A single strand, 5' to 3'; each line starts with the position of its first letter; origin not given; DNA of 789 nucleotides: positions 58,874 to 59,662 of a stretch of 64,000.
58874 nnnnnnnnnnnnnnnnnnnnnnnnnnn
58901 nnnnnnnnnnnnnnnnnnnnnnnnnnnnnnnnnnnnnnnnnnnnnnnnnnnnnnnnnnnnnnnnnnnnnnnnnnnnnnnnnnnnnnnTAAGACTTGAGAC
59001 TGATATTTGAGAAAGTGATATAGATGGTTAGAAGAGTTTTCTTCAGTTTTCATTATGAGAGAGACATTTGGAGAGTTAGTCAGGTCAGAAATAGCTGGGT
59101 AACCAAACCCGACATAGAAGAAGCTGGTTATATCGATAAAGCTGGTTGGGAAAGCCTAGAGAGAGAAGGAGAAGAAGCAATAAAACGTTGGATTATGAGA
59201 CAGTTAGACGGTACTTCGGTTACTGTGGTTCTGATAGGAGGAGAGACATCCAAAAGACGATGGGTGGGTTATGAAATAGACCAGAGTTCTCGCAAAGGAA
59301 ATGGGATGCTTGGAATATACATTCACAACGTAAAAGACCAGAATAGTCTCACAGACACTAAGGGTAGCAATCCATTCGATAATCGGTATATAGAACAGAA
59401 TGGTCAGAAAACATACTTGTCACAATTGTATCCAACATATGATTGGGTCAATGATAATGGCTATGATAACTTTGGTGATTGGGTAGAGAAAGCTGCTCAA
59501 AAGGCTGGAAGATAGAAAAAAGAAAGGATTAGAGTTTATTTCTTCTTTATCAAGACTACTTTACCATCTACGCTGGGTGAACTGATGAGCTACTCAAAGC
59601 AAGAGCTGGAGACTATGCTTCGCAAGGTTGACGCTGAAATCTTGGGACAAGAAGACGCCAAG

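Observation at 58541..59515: TIR-like (DUF1863/ThsB-type) gene paired with a small 3-TM protein: candidate minimal TIR-to-membrane-effector defence module in an archaeal mobile element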

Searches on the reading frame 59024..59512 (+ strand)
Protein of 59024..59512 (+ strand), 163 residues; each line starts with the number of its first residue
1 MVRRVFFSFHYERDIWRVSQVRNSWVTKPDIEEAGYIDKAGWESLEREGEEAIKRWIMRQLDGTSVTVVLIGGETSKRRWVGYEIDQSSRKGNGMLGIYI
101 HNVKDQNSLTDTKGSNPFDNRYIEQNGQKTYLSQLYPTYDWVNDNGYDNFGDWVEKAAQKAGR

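Call 3: search_protein_families(library=pfam, proteins=[window:59024-59512:+], max_evalue=1)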
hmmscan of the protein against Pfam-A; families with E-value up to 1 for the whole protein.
window:59024-59512:+ (163 aa): 2 families
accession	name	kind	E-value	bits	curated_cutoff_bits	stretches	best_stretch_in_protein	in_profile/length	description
PF08937.16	ThsB_TIR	-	6.1e-25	88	21.2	1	6-104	1-99/100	Thoeris protein ThsB, TIR-like domain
PF13159.12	DUF3994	-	0.017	15.5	25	1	43-107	27-87/123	Domain of unknown function (DUF3994)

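Call 4: search_protein_families(library=padloc, proteins=[window:59024-59512:+], max_evalue=1)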
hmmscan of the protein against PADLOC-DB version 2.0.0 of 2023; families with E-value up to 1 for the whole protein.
window:59024-59512:+ (163 aa): 7 families
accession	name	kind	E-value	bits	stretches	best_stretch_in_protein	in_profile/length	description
PDLC00431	ThsB1|ThsB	-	5.2e-69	229.8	1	1-163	1-162/162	TIR-like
PDLC04688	PDC-M50B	-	1.9e-65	218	1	1-160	1-158/162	-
PDLC00433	ThsB1|ThsB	-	4e-47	158.3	1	1-160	1-160/164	TIR-like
PDLC00418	ThsB1|ThsB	-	2.6e-07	28.6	1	47-106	47-106/155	TIR-like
PDLC00429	ThsB1|ThsB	-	0.00011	20.3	1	45-105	46-107/167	TIR-like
PDLC00428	ThsB1|ThsB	-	0.00047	18.5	1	1-91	1-103/219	TIR-like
PDLC00438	ThsB1|ThsB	-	0.0085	14.1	1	1-77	1-72/206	TIR-like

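Call 5: search_protein_families(library=ncbifam, proteins=[window:59024-59512:+], max_evalue=1)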
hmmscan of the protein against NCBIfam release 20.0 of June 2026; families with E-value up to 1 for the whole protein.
window:59024-59512:+ (163 aa): 0 families

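Call 39: search_solved_structures(query=window:59024-59512:+, max_evalue=0.01, show_alignments=3)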
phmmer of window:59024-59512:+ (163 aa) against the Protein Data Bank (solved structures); distinct sequences matched with E-value up to 0.01: 4.
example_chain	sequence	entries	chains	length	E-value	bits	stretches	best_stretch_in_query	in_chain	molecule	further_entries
9b7d_A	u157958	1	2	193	1.3e-34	122.9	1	1-127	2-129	Putative cyclic ADP-D-ribose synthase ThsB1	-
6lhy_A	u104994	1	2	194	1.4e-34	122.8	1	1-127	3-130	DUF1863 domain-containing protein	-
8wcf_A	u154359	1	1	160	1.1e-28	103.6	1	1-158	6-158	Molecular chaperone Tir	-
8fz9_A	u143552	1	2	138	0.00072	22.8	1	4-107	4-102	TIR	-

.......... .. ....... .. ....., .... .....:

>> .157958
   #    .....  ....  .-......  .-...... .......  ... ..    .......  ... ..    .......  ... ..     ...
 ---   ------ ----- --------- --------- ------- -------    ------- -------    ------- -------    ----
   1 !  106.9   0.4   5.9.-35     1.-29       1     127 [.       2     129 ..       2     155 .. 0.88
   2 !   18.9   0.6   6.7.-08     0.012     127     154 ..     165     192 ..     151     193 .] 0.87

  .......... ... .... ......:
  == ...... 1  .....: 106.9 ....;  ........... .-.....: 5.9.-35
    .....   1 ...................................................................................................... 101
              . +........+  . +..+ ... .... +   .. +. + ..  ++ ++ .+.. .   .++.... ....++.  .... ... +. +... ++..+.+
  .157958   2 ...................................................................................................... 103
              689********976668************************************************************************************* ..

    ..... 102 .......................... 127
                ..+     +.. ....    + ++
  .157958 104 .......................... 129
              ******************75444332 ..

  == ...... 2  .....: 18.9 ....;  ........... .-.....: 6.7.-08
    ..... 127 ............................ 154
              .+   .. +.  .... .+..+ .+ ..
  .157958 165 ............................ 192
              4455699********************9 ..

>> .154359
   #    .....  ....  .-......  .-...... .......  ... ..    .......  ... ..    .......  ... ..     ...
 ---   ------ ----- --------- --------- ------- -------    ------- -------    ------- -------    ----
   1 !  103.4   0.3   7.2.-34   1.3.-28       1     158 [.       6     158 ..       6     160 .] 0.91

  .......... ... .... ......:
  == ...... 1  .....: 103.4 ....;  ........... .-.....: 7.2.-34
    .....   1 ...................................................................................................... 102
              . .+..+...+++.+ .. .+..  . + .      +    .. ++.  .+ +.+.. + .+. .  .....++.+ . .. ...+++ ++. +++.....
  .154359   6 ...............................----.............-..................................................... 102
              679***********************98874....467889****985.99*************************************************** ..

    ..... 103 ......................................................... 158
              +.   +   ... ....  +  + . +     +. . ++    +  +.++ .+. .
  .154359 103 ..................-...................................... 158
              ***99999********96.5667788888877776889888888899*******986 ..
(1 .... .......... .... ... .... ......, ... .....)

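Call 51: search_dna_similar(query=window:59024-59512:+, collection=plasmids, mode=protein, max_rows=40)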
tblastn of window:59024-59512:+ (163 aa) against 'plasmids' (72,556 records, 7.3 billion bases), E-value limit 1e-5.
Records with a match: 102; places in all: 113; records where one place covers at least 80% of the query: 85.
Best place of each record, by identity: <60% 102.
By first word of the organism name: Bacillus 22; Zymomonas 8; Sinorhizobium 6; Sphingobium 5; Klebsiella 4; Rhizobium 3; Sulfitobacter 3; Enterobacter 3; Lactiplantibacillus 3; Sphingomonas 2; and 35 more.
By predicted mobility (MOB-suite, as given by PLSDB): non-mobilizable 54; conjugative 32; mobilizable 16.
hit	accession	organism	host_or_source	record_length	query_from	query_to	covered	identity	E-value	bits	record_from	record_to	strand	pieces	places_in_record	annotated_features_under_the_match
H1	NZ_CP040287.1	Nostoc sp. C057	Phaeoceros,pure culture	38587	1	163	100%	59.5%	2e-58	202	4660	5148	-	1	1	TIR domain-containing protein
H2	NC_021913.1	Halorhabdus tiamatea SARL4B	-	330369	1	161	99%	56.5%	8e-56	195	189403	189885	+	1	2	TIR domain-containing protein | hypothetical protein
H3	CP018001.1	Rhizobium sp. Y9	Veronaeopsis simplex Y34,cell culture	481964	1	163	100%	55.5%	2e-39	148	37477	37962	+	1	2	TIR-like domain-containing protein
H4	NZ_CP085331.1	Haladaptatus salinisoli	cell culture,saline soil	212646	1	163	100%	54.5%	1e-48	174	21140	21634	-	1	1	TIR domain-containing protein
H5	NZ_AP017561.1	Pseudanabaena sp. ABRG5-3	-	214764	1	163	100%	54.1%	8e-53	186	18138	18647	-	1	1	TIR domain-containing protein | hypothetical protein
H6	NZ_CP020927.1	Sphingobium yanoikuyae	soil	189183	1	163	100%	54.0%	2e-40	150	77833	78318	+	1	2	TIR domain-containing protein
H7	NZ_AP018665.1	Sphingobium amiense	-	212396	1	163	100%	54.0%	2e-40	150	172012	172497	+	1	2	TIR domain-containing protein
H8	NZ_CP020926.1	Sphingobium yanoikuyae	soil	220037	1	163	100%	54.0%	2e-40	150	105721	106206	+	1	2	TIR domain-containing protein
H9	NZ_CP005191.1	Sphingobium sp. MI1205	-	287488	1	163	100%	54.0%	2e-40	150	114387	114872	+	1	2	TIR domain-containing protein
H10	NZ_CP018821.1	Sphingomonas koreensis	-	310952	1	163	100%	54.0%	2e-40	150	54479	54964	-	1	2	TIR domain-containing protein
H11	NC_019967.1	Natrinema pellirubrum DSM 15624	-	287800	1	161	99%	54.7%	6e-49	175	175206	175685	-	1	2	TIR domain-containing protein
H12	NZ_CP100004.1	Halorussus vallis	cell culture,saline soil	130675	1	163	100%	53.4%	3e-51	182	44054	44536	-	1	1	TIR domain-containing protein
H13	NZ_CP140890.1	Sinorhizobium medicae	Medicago lupulina,whole organism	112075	1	163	100%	49.7%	4e-43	158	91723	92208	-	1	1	TIR domain-containing protein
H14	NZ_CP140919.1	Sinorhizobium medicae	Medicago lupulina,whole organism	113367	1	163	100%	49.7%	4e-43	158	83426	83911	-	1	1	TIR domain-containing protein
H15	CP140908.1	Sinorhizobium medicae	Medicago lupulina,whole organism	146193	1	163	100%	49.7%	4e-43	158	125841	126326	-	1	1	TIR domain-containing protein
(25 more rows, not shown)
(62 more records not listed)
